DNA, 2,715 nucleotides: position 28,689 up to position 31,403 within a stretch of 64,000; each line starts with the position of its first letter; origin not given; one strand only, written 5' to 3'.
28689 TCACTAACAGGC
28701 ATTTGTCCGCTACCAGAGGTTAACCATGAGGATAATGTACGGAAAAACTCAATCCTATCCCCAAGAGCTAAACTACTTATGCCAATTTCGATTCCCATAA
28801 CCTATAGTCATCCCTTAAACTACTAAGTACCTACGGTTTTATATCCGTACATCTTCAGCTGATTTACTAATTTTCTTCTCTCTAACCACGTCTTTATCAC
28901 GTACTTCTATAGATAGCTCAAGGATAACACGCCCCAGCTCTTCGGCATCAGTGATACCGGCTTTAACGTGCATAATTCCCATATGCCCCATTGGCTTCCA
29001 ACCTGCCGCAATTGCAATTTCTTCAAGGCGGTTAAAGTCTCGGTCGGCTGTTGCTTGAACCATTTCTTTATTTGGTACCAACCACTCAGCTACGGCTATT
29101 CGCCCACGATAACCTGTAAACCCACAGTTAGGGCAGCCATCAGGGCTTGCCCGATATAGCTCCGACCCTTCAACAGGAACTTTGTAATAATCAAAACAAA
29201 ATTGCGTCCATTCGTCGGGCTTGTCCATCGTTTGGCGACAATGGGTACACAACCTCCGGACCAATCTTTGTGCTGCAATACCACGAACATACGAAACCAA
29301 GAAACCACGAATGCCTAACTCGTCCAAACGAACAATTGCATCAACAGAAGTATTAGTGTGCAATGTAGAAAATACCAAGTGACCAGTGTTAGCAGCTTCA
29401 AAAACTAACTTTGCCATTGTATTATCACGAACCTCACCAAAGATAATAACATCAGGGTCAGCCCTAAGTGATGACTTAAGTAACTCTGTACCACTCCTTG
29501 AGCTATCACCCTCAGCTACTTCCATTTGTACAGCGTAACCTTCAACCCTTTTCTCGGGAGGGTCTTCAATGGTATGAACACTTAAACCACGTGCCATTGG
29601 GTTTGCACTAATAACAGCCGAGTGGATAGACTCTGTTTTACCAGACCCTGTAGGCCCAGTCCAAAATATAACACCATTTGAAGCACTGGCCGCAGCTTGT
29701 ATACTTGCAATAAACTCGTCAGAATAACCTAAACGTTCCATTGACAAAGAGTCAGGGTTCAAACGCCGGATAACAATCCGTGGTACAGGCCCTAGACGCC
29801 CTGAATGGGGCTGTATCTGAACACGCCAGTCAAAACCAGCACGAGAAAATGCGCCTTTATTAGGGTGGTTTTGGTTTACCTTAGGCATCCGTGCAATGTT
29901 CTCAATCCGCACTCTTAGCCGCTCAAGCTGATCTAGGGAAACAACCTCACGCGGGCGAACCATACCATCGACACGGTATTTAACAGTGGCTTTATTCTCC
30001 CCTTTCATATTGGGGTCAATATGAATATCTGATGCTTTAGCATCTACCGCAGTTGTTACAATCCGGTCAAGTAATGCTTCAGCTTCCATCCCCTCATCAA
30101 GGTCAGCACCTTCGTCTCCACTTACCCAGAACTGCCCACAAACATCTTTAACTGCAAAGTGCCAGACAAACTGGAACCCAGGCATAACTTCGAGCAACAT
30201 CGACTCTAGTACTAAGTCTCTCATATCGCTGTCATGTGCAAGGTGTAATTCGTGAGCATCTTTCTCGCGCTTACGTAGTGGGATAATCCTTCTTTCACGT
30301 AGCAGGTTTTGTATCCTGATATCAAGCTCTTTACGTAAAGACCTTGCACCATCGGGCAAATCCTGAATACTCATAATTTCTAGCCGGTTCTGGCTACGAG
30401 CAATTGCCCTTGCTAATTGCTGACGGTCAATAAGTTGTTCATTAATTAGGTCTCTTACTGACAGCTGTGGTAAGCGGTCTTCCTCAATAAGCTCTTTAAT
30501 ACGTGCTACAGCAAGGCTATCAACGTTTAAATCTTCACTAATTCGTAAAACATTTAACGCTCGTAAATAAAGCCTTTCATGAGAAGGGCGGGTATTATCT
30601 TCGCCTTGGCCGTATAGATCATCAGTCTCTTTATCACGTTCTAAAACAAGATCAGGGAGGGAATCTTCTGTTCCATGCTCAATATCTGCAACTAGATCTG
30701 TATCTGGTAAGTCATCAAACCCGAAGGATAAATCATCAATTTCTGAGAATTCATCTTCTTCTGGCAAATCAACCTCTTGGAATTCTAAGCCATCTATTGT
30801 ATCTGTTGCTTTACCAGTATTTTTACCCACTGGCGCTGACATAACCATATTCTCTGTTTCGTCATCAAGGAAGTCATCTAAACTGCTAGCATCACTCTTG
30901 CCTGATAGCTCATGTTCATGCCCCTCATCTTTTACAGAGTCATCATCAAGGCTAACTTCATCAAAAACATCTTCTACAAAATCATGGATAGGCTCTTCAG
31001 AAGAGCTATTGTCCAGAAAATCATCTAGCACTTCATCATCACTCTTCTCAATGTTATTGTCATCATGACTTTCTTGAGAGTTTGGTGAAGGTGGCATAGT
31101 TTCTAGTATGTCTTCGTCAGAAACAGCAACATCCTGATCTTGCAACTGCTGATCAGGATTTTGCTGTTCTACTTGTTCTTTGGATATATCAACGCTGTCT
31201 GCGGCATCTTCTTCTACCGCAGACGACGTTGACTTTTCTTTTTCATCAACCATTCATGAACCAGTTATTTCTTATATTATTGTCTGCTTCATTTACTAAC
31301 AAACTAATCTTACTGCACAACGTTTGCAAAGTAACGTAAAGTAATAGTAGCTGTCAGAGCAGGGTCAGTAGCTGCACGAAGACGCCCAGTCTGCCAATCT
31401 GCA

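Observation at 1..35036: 35-kb co-directional block joining an R64-like type IVb pilus cluster to an F-like (MPF-F) conjugative T4SS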

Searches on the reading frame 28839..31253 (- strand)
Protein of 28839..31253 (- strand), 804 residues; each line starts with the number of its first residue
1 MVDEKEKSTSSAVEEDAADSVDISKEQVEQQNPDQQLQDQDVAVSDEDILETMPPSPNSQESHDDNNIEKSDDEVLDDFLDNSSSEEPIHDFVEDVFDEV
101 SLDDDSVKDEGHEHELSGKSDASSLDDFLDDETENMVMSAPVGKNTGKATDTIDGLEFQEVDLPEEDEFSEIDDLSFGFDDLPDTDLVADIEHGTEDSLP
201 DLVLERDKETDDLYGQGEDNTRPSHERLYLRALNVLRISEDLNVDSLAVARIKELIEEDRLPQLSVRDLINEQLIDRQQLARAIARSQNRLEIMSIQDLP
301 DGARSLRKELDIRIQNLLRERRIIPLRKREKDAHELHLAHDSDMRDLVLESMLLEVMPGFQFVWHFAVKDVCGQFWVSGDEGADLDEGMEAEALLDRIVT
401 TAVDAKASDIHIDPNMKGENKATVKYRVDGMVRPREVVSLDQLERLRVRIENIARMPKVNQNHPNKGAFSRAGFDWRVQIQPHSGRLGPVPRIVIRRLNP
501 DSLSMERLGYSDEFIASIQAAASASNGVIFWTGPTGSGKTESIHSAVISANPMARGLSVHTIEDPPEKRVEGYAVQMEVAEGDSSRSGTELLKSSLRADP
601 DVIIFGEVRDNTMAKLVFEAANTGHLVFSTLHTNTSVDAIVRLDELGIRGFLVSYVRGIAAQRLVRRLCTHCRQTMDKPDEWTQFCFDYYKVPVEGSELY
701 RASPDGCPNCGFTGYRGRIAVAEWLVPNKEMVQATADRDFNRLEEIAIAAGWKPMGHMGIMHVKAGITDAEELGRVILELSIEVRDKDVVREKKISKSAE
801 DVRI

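Call 5: search_protein_families(library=pfam, proteins=[window:28839-31253:-], max_evalue=0.01)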
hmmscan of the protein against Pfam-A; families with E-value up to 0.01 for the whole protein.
window:28839-31253:- (804 aa): 1 family
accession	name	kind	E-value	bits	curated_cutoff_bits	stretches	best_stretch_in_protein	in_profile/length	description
PF00437.27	T2SSE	-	6.3e-72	242.7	24.9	1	391-773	8-368/370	Type II/IV secretion system protein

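Call 8: search_protein_families(library=ncbifam, proteins=[window:28839-31253:-], max_evalue=0.01)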
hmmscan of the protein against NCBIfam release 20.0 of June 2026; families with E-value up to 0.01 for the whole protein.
window:28839-31253:- (804 aa): 18 families
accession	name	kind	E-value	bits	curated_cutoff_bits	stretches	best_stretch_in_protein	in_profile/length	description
TIGR02533.1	type_II_gspE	equivalog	1.1e-71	241.9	630.25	1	394-776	112-485/486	type II secretion system ATPase GspE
TIGR02538.1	type_IV_pilB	equivalog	6e-69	233.1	675.65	1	394-777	184-562/564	type IV-A pilus assembly ATPase PilB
NF007755.0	PRK10436.1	equivalog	1.4e-67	228.4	617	1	389-777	83-459/465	type II secretion system protein GspE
NF053534.1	T4PilAsmATPsTfpB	equivalog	9.5e-67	225.7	850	1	394-777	204-582/584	type IV pilus assembly ATPase TfpB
NF041000.1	ATPase_ComGA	equivalog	6.8e-44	149.9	300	1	397-666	2-266/267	competence type IV pilus ATPase ComGA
TIGR01420.1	pilT_fam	subfamily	5.6e-33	114.6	319.1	1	395-667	2-270/343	PilT/PilU family type 4a pilus ATPase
NF058587.1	archaellum_moto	equivalog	2.5e-14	52.9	550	1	526-643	275-393/527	archaellum flagellar ATPase motor FlaI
NF053672.1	bindosome_BasE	exception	2.9e-14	52.7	1000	1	528-669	272-414/512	bindosome assembly system ATPase subunit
TIGR02782.1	TrbB_P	equivalog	7.5e-13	48.4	304.55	1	520-646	131-255/303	P-type conjugative transfer ATPase TrbB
TIGR02525.1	plasmid_TraJ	equivalog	2.7e-12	46.4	368.3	1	503-643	130-269/372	plasmid transfer ATPase TraJ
TIGR03819.1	heli_sec_ATPase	hypoth_equivalog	9e-12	44.8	373.15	1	512-652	164-306/340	TadA family conjugal transfer-associated ATPase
TIGR02524.1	dot_icm_DotB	equivalog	4.5e-11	42.5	463.3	1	516-643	124-256/358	Dot/Icm type IV secretion system ATPase DotB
TIGR02788.1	VirB11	equivalog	8e-11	41.5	249.95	1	521-646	140-265/308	P-type DNA transfer ATPase VirB11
NF010407.0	PRK13833.1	subfamily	1.4e-10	41.1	499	1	518-646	137-262/323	conjugal transfer protein TrbB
NF010469.0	PRK13894.1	subfamily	1.6e-09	37.5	508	1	517-646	141-267/320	conjugal transfer ATPase TrbB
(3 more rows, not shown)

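Call 24: find_homologous_proteins(query=window:28839-31253:-, max_evalue=1e-30)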
Query window:28839-31253:- (804 aa): 581 proteins with E <= 1e-30 among 8000 candidates; the best 120 are listed.
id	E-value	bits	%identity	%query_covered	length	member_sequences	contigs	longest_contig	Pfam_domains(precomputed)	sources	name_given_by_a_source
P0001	0.0e+0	1787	100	100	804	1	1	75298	PF00437.27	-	-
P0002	0.0e+0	1154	66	100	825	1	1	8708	PF00437.27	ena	-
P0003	0.0e+0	1152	74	85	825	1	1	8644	PF00437.27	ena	-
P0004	0.0e+0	1151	67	100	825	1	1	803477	PF00437.27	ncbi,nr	ncbi:MAG: hypothetical protein CMF62_10085 [Magnetococcales bacterium]|nr:hypothetical protein [Magn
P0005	0.0e+0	1150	75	85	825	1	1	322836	PF00437.27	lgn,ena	-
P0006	0.0e+0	1150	67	100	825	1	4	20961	PF00437.27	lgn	-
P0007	0.0e+0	1149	67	100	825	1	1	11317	PF00437.27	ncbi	-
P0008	0.0e+0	1149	67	100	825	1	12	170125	PF00437.27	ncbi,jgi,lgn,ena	-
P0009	0.0e+0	1148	67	100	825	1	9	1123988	PF00437.27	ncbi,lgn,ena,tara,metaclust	tara:strand:+ start:268750 stop:271227 length:2478 start_codon:yes stop_codon:yes gene_type:complete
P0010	0.0e+0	1148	75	85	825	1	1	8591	PF00437.27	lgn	-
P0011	0.0e+0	1148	67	100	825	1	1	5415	PF00437.27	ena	-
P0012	0.0e+0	1134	71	88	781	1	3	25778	PF00437.27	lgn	-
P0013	0.0e+0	1128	66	100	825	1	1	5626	PF00437.27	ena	-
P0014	0.0e+0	1114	65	97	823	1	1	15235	PF00437.27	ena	-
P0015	0.0e+0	1102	66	97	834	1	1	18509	PF00437.27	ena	-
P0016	0.0e+0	1082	79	73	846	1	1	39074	PF00437.27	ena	-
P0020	5.6e-275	932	70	70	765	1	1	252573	PF00437.27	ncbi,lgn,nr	ncbi:MAG: hypothetical protein GC134_07260 [Proteobacteria bacterium]|nr:hypothetical protein [Pseud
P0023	1.1e-250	852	66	69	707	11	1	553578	PF00437.27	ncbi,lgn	-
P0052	8.3e-235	800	55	88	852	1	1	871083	PF00437.27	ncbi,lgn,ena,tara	tara:strand:+ start:161495 stop:164053 length:2559 start_codon:yes stop_codon:yes gene_type:complete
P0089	1.6e-228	779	60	69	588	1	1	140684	PF00437.27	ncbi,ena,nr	ncbi:MAG: hypothetical protein DI585_02280 [Pseudomonas fluorescens]|nr:MAG: hypothetical protein DI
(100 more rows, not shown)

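Call 26: find_encoding_contigs(protein=P0052, flank=10000, max_places=2)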
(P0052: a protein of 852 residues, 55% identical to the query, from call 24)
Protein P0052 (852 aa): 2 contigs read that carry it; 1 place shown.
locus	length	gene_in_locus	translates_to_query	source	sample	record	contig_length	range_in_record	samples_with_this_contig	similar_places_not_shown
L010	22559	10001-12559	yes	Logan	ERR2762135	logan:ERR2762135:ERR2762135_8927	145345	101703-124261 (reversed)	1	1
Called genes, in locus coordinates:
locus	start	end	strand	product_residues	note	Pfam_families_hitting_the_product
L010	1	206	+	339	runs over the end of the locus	PF13098:Thioredoxin_2 (faint), PF00085:Thioredoxin (faint)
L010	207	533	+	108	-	-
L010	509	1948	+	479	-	PF12696:TraG-D_C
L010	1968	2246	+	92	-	-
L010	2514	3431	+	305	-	-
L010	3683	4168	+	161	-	-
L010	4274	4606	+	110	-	-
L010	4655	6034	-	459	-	-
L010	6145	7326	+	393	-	-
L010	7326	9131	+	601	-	PF00263:Secretin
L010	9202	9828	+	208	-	-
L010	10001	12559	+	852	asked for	PF00437:T2SSE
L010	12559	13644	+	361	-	PF00482:T2SSF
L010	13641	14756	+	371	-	-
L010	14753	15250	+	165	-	-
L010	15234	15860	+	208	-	-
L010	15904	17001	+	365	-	-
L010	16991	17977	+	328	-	-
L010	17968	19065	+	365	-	-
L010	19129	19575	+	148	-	PF06750:A24_N_bact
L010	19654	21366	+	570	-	-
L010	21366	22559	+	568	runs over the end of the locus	-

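Call 28: find_encoding_contigs(protein=P0016, flank=10000, max_places=2)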
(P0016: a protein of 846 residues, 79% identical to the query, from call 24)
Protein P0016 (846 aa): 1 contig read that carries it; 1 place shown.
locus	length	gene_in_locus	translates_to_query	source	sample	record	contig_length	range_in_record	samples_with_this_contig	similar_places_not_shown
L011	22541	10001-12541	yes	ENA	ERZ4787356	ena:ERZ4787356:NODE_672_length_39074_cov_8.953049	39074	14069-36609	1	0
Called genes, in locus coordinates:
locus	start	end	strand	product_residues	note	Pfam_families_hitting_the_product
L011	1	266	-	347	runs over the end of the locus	PF05222:AlaDh_PNT_N, PF01262:AlaDh_PNT_C, PF02826:2-Hacid_dh_C (weak), PF02737:3HCDH_N (weak)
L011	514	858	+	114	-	-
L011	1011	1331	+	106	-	-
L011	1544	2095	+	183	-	-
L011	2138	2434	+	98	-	-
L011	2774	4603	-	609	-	PF00664:ABC_membrane, PF00005:ABC_tran, PF02463:SMC_N (faint)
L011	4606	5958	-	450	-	-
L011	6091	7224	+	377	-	-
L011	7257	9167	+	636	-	PF00263:Secretin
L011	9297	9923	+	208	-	-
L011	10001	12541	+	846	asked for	PF00437:T2SSE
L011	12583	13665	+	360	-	PF00482:T2SSF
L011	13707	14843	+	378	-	-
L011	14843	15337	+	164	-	-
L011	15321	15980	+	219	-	-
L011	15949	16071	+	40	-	-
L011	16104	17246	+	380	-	-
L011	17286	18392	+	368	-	-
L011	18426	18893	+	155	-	PF06750:A24_N_bact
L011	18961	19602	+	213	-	-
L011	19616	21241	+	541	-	-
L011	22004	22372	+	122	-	-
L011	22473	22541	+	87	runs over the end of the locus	-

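Call 29: find_encoding_contigs(protein=P0009, flank=10000, max_places=2)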
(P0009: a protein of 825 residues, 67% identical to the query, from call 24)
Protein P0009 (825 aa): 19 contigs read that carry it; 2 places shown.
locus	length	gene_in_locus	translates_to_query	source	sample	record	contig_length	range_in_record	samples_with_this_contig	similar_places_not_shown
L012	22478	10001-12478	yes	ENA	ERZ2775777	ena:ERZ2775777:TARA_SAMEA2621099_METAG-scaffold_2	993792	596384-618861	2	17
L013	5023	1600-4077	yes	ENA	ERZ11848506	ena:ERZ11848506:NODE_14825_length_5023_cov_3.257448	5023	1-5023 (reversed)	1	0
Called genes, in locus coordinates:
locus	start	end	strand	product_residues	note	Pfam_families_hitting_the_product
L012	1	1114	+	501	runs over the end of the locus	PF13541:ChlI, PF00158:Sigma54_activat (weak), PF01078:Mg_chelatase, PF07728:AAA_5, PF00493:MCM, PF13335:Mg_chelatase_C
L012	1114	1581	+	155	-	PF06347:SH3_4, PF08239:SH3_3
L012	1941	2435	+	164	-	-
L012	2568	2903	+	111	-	-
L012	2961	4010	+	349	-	PF13439:Glyco_transf_4, PF13579:Glyco_trans_4_4 (weak), PF00534:Glycos_transf_1, PF13692:Glyco_trans_1_4, PF20706:GT4-conflict (weak)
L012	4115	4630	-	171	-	-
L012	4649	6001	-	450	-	-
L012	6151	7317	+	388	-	-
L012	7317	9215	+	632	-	PF00263:Secretin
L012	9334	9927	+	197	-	-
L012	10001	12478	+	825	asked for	PF00437:T2SSE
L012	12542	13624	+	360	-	PF00482:T2SSF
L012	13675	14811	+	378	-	-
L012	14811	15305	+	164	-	-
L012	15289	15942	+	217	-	-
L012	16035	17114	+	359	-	-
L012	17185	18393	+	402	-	-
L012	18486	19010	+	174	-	PF06750:A24_N_bact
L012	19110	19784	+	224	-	-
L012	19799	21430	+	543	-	-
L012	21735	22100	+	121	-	PF04956:TrbC (weak)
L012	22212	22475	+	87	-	-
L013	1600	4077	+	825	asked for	PF00437:T2SSE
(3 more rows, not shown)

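Call 33: find_encoding_contigs(protein=P0023, flank=10000, max_places=1)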
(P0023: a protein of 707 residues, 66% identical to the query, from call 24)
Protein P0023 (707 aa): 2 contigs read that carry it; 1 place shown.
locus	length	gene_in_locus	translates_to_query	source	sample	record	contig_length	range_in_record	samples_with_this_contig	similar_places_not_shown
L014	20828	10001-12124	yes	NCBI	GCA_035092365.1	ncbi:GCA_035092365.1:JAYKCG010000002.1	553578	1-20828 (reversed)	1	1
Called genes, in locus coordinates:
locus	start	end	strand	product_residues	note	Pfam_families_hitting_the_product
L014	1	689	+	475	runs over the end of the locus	PF02534:T4SS-DNA_transf (weak), PF12696:TraG-D_C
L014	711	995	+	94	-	-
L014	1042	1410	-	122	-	-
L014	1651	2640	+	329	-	-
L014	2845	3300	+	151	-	-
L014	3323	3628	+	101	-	-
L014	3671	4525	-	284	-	PF02678:Pirin, PF05726:Pirin_C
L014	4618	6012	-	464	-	-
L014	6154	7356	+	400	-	-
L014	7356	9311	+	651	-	PF07660:STN (faint), PF00263:Secretin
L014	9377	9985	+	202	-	-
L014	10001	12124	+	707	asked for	PF00437:T2SSE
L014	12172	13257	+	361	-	PF00482:T2SSF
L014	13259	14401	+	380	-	-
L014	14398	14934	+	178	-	-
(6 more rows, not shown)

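Call 34: find_encoding_contigs(protein=P0089, flank=10000, max_places=1)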
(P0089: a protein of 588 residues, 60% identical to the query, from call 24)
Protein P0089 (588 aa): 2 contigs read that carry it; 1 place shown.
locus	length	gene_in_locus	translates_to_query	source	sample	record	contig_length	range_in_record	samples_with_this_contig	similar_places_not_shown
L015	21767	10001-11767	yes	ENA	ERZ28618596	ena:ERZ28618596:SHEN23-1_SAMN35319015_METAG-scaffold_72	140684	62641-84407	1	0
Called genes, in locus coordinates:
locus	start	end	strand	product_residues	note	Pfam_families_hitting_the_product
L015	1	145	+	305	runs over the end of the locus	PF13728:TraF (faint), PF00085:Thioredoxin (faint), PF13098:Thioredoxin_2 (weak)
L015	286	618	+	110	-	-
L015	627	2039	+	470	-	PF01935:DUF87 (faint), PF12696:TraG-D_C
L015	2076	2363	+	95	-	-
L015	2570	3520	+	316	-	-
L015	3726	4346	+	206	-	-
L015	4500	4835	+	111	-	-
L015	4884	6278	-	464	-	-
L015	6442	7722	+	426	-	-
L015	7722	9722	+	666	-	PF07655:Secretin_N_2 (weak), PF00263:Secretin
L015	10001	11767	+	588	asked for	PF00437:T2SSE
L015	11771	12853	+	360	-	PF00482:T2SSF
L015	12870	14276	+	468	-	-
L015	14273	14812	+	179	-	-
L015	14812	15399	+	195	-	-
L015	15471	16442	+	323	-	-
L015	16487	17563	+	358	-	PF07963:N_methyl (weak)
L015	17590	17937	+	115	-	PF06750:A24_N_bact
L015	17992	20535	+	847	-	-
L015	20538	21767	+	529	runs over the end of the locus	-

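Call 37: search_dna_similar(query=window:28839-31253:-, collection=plasmids, mode=protein, max_rows=30, rows=spread)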
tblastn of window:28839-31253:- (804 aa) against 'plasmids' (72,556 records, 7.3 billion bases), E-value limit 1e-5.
Records with a match: 4323; places in all: 6358; records where one place covers at least 80% of the query: 0.
Best place of each record, by identity: <60% 4323.
By first word of the organism name: Escherichia 2222; Salmonella 524; Pseudomonas 227; Vibrio 150; Shigella 143; Ralstonia 122; Serratia 98; Rhizobium 84; Burkholderia 80; Klebsiella 78; and 169 more.
By predicted mobility (MOB-suite, as given by PLSDB): conjugative 2747; non-mobilizable 1028; mobilizable 548.
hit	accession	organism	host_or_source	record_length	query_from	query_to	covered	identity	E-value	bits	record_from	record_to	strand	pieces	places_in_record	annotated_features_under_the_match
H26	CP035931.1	Acinetobacter baumannii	Homo sapiens,blood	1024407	315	779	58%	31.0%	9e-43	176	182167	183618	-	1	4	pilB: type IV-A pilus assembly ATPase PilB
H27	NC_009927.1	Acaryochloris marina MBIC11017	-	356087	376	776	50%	31.9%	5e-40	167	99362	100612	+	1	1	GspE/PulE family protein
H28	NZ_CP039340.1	Ralstonia pseudosolanacearum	-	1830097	402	778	47%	32.7%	2e-31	140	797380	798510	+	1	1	none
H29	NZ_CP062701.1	Escherichia coli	Bovine Faeces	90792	394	726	41%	36.3%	1e-41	172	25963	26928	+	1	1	gspE: type II secretion system ATPase GspE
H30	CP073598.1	Escherichia coli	Homo sapiens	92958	394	726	41%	36.3%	1e-41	172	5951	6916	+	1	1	gspE: type II secretion system ATPase GspE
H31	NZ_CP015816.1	Escherichia coli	Bos taurus,animal,fecal beef calf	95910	394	726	41%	36.3%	1e-41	172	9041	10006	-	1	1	gspE: type II secretion system ATPase GspE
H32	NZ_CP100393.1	Aeromonas caviae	bile,bile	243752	398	780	48%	29.1%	1e-24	119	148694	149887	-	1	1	ATPase, T2SS/T4P/T4SS family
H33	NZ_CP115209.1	Pseudomonas aeruginosa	Homo sapiens,culture samples from human ...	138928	385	734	44%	30.2%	2e-27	128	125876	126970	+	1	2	ATPase, T2SS/T4P/T4SS family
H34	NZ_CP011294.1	Salmonella enterica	Homo sapiens,alloplastic vascular ...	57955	399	744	43%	29.2%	3e-25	120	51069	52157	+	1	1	ATPase, T2SS/T4P/T4SS family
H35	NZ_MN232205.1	Escherichia coli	-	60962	399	744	43%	29.2%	3e-25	120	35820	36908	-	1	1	ATPase, T2SS/T4P/T4SS family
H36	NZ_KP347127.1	Escherichia coli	swine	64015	399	744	43%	29.2%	3e-25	120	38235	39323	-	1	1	ATPase, T2SS/T4P/T4SS family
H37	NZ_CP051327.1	Salmonella enterica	turkey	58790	407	744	42%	29.6%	3e-25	120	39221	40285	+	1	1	ATPase, T2SS/T4P/T4SS family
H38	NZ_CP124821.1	Escherichia coli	Homo sapiens,Human gut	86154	399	744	43%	28.8%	2e-26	124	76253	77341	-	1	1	ATPase, T2SS/T4P/T4SS family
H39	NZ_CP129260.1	Escherichia coli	Homo sapiens,anal swab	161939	402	733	41%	29.6%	1e-25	122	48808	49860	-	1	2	ATPase, T2SS/T4P/T4SS family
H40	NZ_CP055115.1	Shigella flexneri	Shek Wu Hui WWTPs_101 WWTPs influent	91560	407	733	41%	29.3%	3e-24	117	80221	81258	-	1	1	ATPase, T2SS/T4P/T4SS family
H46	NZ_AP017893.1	Escherichia coli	-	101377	493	738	31%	29.1%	4e-17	94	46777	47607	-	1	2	ATPase, T2SS/T4P/T4SS family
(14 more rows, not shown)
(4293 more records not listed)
